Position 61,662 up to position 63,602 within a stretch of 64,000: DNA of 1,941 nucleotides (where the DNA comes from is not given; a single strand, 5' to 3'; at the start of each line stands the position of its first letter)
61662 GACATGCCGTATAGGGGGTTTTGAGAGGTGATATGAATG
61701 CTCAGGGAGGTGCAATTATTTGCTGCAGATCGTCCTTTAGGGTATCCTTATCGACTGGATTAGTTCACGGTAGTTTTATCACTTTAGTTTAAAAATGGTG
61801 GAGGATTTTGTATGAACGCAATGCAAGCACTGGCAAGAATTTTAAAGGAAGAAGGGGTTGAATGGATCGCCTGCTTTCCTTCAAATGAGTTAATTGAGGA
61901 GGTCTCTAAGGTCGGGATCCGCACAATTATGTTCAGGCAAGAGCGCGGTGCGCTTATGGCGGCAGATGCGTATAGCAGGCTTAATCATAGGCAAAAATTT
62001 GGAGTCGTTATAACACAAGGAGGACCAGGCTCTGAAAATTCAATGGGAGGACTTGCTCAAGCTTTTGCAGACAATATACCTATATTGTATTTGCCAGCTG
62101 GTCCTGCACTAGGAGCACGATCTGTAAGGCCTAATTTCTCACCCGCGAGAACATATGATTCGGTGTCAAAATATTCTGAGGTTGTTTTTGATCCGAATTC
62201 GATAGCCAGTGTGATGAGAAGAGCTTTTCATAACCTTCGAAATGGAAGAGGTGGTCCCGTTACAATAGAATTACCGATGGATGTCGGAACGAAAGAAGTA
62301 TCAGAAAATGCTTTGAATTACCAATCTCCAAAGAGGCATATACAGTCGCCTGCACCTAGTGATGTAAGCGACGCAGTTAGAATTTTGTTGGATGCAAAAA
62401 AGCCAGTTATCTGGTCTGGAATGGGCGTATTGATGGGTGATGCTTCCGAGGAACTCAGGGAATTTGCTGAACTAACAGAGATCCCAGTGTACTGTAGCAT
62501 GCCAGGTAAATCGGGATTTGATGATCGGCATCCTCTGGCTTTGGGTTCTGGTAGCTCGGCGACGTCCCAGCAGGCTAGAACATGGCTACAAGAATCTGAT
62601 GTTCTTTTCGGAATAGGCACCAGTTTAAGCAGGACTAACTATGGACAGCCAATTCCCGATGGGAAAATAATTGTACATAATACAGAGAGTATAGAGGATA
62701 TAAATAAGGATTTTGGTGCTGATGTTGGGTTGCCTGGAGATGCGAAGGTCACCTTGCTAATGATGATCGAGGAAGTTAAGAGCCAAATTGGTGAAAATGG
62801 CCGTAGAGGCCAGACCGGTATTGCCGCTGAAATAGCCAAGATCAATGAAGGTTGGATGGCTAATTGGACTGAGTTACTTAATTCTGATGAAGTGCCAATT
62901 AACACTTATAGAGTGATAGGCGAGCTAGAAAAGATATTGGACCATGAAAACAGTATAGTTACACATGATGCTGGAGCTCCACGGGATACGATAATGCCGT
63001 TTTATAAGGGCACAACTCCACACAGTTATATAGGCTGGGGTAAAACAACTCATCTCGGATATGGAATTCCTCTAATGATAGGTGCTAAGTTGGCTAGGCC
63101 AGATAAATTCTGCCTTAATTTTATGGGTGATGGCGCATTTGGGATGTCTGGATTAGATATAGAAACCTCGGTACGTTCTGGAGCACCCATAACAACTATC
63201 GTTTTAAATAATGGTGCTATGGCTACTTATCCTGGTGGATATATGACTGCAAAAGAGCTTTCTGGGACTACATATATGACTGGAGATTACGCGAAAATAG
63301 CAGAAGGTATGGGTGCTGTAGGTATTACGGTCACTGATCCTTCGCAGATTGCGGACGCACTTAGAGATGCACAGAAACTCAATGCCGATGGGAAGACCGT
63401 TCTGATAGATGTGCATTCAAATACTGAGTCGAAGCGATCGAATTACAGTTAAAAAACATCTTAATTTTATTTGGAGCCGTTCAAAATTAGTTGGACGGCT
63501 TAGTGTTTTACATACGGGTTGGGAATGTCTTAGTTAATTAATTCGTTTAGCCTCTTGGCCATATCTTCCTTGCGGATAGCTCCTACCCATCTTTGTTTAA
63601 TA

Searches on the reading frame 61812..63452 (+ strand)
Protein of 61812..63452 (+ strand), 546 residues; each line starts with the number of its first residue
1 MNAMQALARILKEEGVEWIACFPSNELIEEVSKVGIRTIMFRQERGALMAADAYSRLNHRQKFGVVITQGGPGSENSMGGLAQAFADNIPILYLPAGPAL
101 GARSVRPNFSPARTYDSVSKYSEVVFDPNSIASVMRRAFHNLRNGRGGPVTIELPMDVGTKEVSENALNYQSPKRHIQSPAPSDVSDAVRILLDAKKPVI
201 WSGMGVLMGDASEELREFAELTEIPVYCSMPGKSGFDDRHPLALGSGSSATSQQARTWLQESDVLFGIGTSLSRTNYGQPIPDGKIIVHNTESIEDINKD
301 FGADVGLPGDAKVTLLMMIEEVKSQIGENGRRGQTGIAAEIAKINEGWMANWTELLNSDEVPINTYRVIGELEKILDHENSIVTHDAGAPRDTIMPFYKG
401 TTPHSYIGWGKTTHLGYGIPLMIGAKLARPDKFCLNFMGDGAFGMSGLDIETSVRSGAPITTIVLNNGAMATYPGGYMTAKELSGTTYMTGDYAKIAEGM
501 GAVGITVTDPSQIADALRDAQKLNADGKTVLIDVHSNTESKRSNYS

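Call 4: search_protein_families(library=ncbifam, proteins=[window:61812-63452:+])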
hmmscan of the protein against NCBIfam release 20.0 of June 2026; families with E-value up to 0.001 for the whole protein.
window:61812-63452:+ (546 aa): 50 families (the best 25 are shown)
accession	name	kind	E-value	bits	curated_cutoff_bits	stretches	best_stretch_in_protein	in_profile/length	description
NF004807.0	PRK06154.1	equivalog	1.5e-193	644.6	607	1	1-543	20-561/565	thiamine pyrophosphate-requiring protein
TIGR00118.1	acolac_lg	equivalog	1.5e-77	261.4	538.35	1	1-538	1-536/557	biosynthetic-type acetolactate synthase large subunit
NF004919.0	PRK06276.1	equivalog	5.6e-72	242.9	866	1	1-536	1-538/582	acetolactate synthase large subunit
NF004710.0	PRK06048.1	equivalog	9.2e-69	232.3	976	1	1-540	8-541/561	acetolactate synthase large subunit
TIGR03457.1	sulphoacet_xsc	equivalog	2.1e-64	217.9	676.4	1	1-538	2-558/579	sulfoacetaldehyde acetyltransferase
NF008431.0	PRK11269.1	equivalog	6e-64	216.6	791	1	1-534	4-553/591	glyoxylate carboligase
NF005713.0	PRK07525.1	subfamily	1.3e-63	215.4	620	1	2-539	7-565/592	sulfoacetaldehyde acetyltransferase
NF006187.0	PRK08322.1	equivalog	1.9e-63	214.7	509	1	1-533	2-525/548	acetolactate synthase large subunit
NF004772.0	PRK06112.1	subfamily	7.5e-63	212.7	673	1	3-538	16-561/578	acetolactate synthase catalytic subunit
NF006052.0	PRK08199.1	subfamily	3e-62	210.7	539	1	3-539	10-540/559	thiamine pyrophosphate protein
NF005712.0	PRK07524.1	subfamily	5e-59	200.2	500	1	4-540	6-533/536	5-guanidino-2-oxopentanoate decarboxylase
NF006377.0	PRK08611.1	equivalog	1.6e-58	198.7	742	1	2-536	5-529/576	pyruvate oxidase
NF005409.0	PRK06965.1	equivalog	4.3e-58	197.2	1035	1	5-537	25-562/587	acetolactate synthase 3 catalytic subunit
NF005058.0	PRK06466.1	equivalog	2.1e-57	194.9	951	1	5-538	8-549/574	acetolactate synthase 3 large subunit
NF005860.0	PRK07789.1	equivalog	2.4e-57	194.6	881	1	3-537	36-579/615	acetolactate synthase large subunit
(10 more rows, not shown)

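Call 5: search_protein_families(library=pfam, proteins=[window:61812-63452:+])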
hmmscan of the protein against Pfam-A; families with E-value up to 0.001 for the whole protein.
window:61812-63452:+ (546 aa): 3 families
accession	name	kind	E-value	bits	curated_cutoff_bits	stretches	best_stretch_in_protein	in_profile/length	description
PF02775.26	TPP_enzyme_C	-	6.6e-29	101.1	21.9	1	387-534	2-151/151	Thiamine pyrophosphate enzyme, C-terminal TPP binding domain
PF00205.28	TPP_enzyme_M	-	1.6e-27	96.3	30.4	1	186-315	2-134/137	Thiamine pyrophosphate enzyme, central domain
PF02776.23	TPP_enzyme_N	-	5.8e-22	78.1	26.8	1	1-100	1-102/119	Thiamine pyrophosphate enzyme, N-terminal TPP binding domain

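Call 29: find_related_loci(query=window:61812-63452:+, collection=metagenome_contigs, flank=8000)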
Query window:61812-63452:+ (546 aa) in metagenome_contigs; peptide patterns used: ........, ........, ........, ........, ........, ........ (x = any residue, [..] = any of these).
230 stretches matched a pattern; 162 encode a relative of the query (tblastn E <= 1e-3); the best 80 are kept; 80 distinct loci.
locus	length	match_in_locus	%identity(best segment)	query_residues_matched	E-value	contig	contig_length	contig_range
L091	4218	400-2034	81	1-545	0e+0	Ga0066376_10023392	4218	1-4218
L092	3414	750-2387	76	1-546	0e+0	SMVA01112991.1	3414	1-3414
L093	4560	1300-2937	77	1-546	0e+0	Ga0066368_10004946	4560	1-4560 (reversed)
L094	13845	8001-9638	77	1-546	0e+0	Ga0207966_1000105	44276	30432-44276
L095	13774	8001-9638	77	1-546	0e+0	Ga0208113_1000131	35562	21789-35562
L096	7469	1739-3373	76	1-545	0e+0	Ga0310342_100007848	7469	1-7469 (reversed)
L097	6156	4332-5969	76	1-546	0e+0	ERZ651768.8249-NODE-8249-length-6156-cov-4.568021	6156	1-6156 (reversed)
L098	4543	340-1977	75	1-546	0e+0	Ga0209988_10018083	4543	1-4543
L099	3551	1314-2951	76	1-546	0e+0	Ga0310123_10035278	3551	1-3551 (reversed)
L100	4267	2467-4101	75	1-545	0e+0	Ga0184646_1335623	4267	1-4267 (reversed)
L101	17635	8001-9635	77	1-545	0e+0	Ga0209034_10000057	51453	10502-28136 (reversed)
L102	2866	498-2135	75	1-546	0e+0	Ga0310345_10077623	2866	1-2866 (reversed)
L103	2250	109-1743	75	1-545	0e+0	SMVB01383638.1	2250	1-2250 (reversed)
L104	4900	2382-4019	76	1-546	0e+0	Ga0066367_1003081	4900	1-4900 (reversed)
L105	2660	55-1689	74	1-545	0e+0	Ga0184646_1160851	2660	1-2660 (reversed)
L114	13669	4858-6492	75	1-545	0e+0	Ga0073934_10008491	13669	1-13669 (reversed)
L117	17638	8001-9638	75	1-546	0e+0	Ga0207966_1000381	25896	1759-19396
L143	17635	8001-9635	74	1-545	0e+0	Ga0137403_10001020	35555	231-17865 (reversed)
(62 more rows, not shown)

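Call 67: find_encoding_contigs(protein=window:61812-63452:+, flank=10000, max_places=3)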
Protein window:61812-63452:+ (546 aa): 5 contigs read that carry it; 3 places shown.
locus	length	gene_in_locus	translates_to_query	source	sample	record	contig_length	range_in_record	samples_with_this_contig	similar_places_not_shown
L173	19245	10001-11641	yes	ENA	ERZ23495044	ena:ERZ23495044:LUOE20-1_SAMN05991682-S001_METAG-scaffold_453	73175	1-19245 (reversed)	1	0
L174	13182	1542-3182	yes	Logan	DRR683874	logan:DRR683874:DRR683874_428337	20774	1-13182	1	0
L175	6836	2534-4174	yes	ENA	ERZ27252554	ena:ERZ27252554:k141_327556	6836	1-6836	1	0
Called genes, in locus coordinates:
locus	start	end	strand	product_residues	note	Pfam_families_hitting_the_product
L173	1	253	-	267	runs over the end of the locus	PF00106:adh_short, PF08659:KR, PF13561:adh_short_C2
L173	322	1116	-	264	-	PF03099:BPL_LplA_LipB, PF02237:BPL_C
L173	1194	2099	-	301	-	PF03446:NAD_binding_2, PF03807:F420_oxidored, PF14833:NAD_binding_11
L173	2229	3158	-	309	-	PF09296:NUDIX-like, PF09297:Zn_ribbon_NUD (weak), PF00293:NUDIX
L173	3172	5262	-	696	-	PF00920:ILVD_EDD_N, PF24877:ILV_EDD_C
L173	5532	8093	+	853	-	PF00456:Transketolase_N, PF22613:Transketolase_C_1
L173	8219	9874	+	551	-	PF02776:TPP_enzyme_N, PF00205:TPP_enzyme_M, PF02775:TPP_enzyme_C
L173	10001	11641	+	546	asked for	PF02776:TPP_enzyme_N, PF00205:TPP_enzyme_M, PF02775:TPP_enzyme_C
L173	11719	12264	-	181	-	PF00578:AhpC-TSA, PF08534:Redoxin, PF00085:Thioredoxin, PF13098:Thioredoxin_2, PF13905:Thioredoxin_8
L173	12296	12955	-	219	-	-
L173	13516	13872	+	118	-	PF00825:Ribonuclease_P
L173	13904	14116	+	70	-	PF01809:YidD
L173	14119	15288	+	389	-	-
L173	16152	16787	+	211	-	PF14804:Jag_N, PF13083:KH_KhpA-B, PF01424:R3H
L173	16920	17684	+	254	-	PF00378:ECH_1, PF16113:ECH_2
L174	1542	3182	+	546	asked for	PF02776:TPP_enzyme_N, PF00205:TPP_enzyme_M, PF02775:TPP_enzyme_C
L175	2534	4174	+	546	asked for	PF02776:TPP_enzyme_N, PF00205:TPP_enzyme_M, PF02775:TPP_enzyme_C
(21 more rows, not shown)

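Call 71: search_protein_families(library=pfam, proteins=[L114:2391-3254:+, L114:6523-7311:+, L114:7350-8141:-, L114:8520-9284:+, L114:9332-10222:-, L114:11828-12922:-, L143:1684-2928:+, L143:4508-5584:-, L143:5617-6735:-, L143:6887-7549:-], max_evalue=0.00001)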
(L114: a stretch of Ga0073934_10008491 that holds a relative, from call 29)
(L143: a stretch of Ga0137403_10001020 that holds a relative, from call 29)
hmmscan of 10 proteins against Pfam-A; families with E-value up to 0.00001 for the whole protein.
L114:2391-3254:+ (287 aa): 1 family
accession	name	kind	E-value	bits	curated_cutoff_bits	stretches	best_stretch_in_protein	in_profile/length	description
PF06283.17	ThuA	-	2.1e-15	58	33.4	1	52-238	33-190/209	Trehalose utilisation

L114:6523-7311:+ (262 aa): 3 families
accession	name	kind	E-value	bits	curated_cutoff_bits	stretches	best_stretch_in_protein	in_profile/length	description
PF13561.12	adh_short_C2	-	5e-67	226.4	27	1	30-260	6-236/236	Enoyl-(Acyl carrier protein) reductase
PF00106.31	adh_short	-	3e-61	206.7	26.6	1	21-212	1-192/195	short chain dehydrogenase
PF08659.16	KR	-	2.5e-15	57.3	22.6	1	23-172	3-152/180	KR domain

L114:7350-8141:- (263 aa): 4 families
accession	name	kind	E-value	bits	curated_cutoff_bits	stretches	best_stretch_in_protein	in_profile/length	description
PF13561.12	adh_short_C2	-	1.8e-51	175.5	27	1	14-258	1-235/236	Enoyl-(Acyl carrier protein) reductase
PF00106.31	adh_short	-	2.1e-45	155.1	26.6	1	8-195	1-187/195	short chain dehydrogenase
PF23441.1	SDR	-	6.1e-11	42.6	27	1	8-258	9-255/258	SDR-like rossmann domain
PF08659.16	KR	-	8.5e-08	32.7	22.6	1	11-113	4-109/180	KR domain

L114:8520-9284:+ (254 aa): 1 family
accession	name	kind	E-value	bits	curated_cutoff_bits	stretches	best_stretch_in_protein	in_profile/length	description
PF12146.15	Hydrolase_4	-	2.7e-06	27.3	27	0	176-231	174-229/239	Serine aminopeptidase, S33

L114:9332-10222:- (296 aa): 1 family
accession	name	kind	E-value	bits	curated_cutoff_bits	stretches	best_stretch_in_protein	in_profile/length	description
PF00296.26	Bac_luciferase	-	5.3e-48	164.4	27.9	1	14-238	19-221/314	Luciferase-like monooxygenase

L114:11828-12922:- (364 aa): 4 families
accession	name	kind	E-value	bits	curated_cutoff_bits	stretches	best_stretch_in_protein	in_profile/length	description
PF00154.27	RecA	-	6.2e-138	459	27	1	17-279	1-262/262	recA bacterial DNA recombination protein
PF21096.2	RecA_C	-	1.2e-26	93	27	1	282-337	1-56/57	RecA C-terminal domain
PF08423.17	Rad51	-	3.3e-11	43.3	22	1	47-237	5-211/244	Rad51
PF06745.19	ATPase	-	1.8e-07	31.2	26.6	0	50-123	1-76/231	KaiC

L143:1684-2928:+ (414 aa): 1 family
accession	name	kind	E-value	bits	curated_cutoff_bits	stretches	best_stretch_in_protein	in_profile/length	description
PF00296.26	Bac_luciferase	-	3.9e-40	138.6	27.9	1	31-375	17-311/314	Luciferase-like monooxygenase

L143:4508-5584:- (358 aa): 1 family
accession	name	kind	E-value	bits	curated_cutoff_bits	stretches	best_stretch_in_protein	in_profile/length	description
PF00296.26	Bac_luciferase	-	7e-42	144.3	27.9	1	4-311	2-308/314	Luciferase-like monooxygenase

L143:5617-6735:- (372 aa): 1 family
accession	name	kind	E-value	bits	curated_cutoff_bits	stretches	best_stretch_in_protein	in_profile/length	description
PF00296.26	Bac_luciferase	-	8.4e-40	137.5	27.9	1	4-339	2-312/314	Luciferase-like monooxygenase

L143:6887-7549:- (220 aa): 3 families
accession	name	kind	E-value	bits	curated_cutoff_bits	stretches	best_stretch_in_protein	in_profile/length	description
PF20434.5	BD-FAE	-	9.7e-39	133.5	26.8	1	52-213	39-214/215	BD-FAE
PF07859.19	Abhydrolase_3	-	3.1e-14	53.7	25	1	58-155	27-113/210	alpha/beta hydrolase fold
PF00326.27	Peptidase_S9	-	8.2e-12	45.5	22.6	1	80-218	45-174/213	Prolyl oligopeptidase family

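Call 77: search_protein_families(library=ncbifam, proteins=[L117:9671-11326:-, L117:6901-7812:-, L117:11615-12619:+, L117:3100-3888:+, L117:3885-4868:+, L117:13839-14966:+, L117:14963-16501:-], max_evalue=1e-10)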
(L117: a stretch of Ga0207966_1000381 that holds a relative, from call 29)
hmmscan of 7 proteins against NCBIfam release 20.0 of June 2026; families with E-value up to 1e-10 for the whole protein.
L117:9671-11326:- (551 aa): 45 families (the best 25 are shown)
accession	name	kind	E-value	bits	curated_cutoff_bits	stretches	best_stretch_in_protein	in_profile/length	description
NF004807.0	PRK06154.1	equivalog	2.1e-136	455.9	607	1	5-540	22-555/565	thiamine pyrophosphate-requiring protein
TIGR00118.1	acolac_lg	equivalog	2.9e-70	237.3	538.35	1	9-535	7-530/557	biosynthetic-type acetolactate synthase large subunit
NF004919.0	PRK06276.1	equivalog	7.2e-68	229.3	866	1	9-529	7-531/582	acetolactate synthase large subunit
NF008431.0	PRK11269.1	equivalog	8.7e-62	209.4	791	1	11-539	12-555/591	glyoxylate carboligase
NF006187.0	PRK08322.1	equivalog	2.4e-60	204.5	509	1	10-527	9-519/548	acetolactate synthase large subunit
NF004710.0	PRK06048.1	equivalog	8.3e-60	202.8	976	1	8-539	13-537/561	acetolactate synthase large subunit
NF006122.0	PRK08266.1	subfamily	7.1e-54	183.2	571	1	7-539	8-524/543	hypothetical protein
NF004772.0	PRK06112.1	subfamily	1.1e-53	182.5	673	1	5-541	16-561/578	acetolactate synthase catalytic subunit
NF006052.0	PRK08199.1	subfamily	1.8e-53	181.7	539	1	12-537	17-535/559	thiamine pyrophosphate protein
TIGR01504.1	glyox_carbo_lig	equivalog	2.4e-52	178.3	711.2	1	11-524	11-538/589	glyoxylate carboligase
NF005039.0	PRK06456.1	equivalog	1e-51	176.1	868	1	35-466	41-475/572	acetolactate synthase large subunit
NF005058.0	PRK06466.1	equivalog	4e-49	167.5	951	1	9-524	10-534/574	acetolactate synthase 3 large subunit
NF006524.0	PRK08978.1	equivalog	7.1e-49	166.5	738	1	11-467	9-456/548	acetolactate synthase 2 catalytic subunit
NF005824.0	PRK07710.1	equivalog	1.6e-48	165.4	976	1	11-467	25-480/573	acetolactate synthase large subunit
NF004516.0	PRK05858.1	equivalog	1.9e-48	165.3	587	1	6-539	14-535/548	acetolactate synthase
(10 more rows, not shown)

L117:6901-7812:- (303 aa): 0 families

L117:11615-12619:+ (334 aa): 2 families
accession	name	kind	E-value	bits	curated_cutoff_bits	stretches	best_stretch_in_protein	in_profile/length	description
NF041605.1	gln_syn_GlnII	equivalog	3.1e-182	605.1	500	1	1-330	1-331/333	glutamine synthetase GlnII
TIGR00653.1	GlnA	equivalog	1.1e-13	50.7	429.15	0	36-234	46-270/462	type I glutamate--ammonia ligase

L117:3100-3888:+ (262 aa): 0 families

L117:3885-4868:+ (327 aa): 25 families
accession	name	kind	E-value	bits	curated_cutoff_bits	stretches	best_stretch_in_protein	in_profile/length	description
TIGR01386.1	cztS_silS_copS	subfamily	4.7e-22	78.6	292.55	1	143-302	291-448/457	heavy metal sensor histidine kinase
TIGR02966.1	phoR_proteo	equivalog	8.9e-22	77.5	334.2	1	97-299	123-321/333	phosphate regulon sensor histidine kinase PhoR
NF041735.1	hist_kin_RppB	equivalog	3.3e-20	72.3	400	1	112-300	237-426/438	two-component system sensor histidine kinase RppB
NF008312.0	PRK11100.1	equivalog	1e-19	70.7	356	1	90-301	258-462/477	two-component system sensor histidine kinase CreC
NF033792.0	ActS_PrrB_HisK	equivalog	5.3e-18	65.1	350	1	97-303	211-407/423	ActS/PrrB/RegB family redox-sensitive histidine kinase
NF040691.1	MtrAB_MtrB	equivalog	1e-17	64.4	450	1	170-321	349-496/507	MtrAB system histidine kinase MtrB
NF046044.1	PnpS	equivalog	2.4e-17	63.1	400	1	133-300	211-378/390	two-component system histidine kinase PnpS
NF047405.1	SensHisKinSapS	equivalog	8.1e-17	61.6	550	1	201-301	219-321/341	two-component system sensor histidine kinase SapS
NF007898.0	PRK10604.1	equivalog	3.6e-16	59.3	478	1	97-302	221-412/433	two-component system sensor histidine kinase RstB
NF033092.0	HK_WalK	equivalog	1.3e-14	53.7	725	1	145-301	425-582/594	cell wall metabolism sensor histidine kinase WalK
NF007004.0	PRK09467.1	equivalog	2.3e-14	53.1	415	1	184-302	308-425/440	two-component system sensor histidine kinase EnvZ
NF033091.0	HK_VanS_ACDEFG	equivalog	4.3e-14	52.3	400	1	198-302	178-284/293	vancomycin resistance histidine kinase VanS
NF058527.1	HistKinChvGCaul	equivalog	6.1e-14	51.6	740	1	161-317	373-533/535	two-component sensor histidine kinase ChvG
NF041832.1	near_NosP_CTERM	subfamily_domain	1.9e-13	50.2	400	1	130-300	44-212/370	NahK/ErcS family hybrid sensor histidine kinase/response regulator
NF007664.1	PRK10337.1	equivalog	2.1e-13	49.7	475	1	132-306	273-435/442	quorum sensing histidine kinase QseC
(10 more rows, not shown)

L117:13839-14966:+ (375 aa): 1 family
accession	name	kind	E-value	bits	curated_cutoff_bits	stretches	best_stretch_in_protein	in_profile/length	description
NF053820.1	MBLfold_Strvi7410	exception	1e-19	71.2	525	1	29-339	9-330/343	Strvi_7410 family MBL fold metallo-hydrolase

L117:14963-16501:- (512 aa): 5 families
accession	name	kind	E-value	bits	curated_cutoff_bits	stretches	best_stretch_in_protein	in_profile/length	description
NF002550.0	PRK02106.1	subfamily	1.8e-128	429.6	605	2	1-307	4-310/563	choline dehydrogenase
TIGR03970.1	mycofact_MftG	equivalog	1.1e-125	420.4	387.45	1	4-509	2-486/487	mycofactocin dehydrogenase MftG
TIGR01810.1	betA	equivalog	7.3e-112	374.7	732.1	2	4-307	1-303/532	choline dehydrogenase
TIGR04542.1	GMC_mycofac_2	equivalog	3.1e-42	145.1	400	1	4-275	1-243/425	mycofactocin system GMC family oxidoreductase MftG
NF038210.1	GMC_mycofac_3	equivalog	3.8e-20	72.1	300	0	5-110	1-94/418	mycofactocin system GMC family oxidoreductase MftG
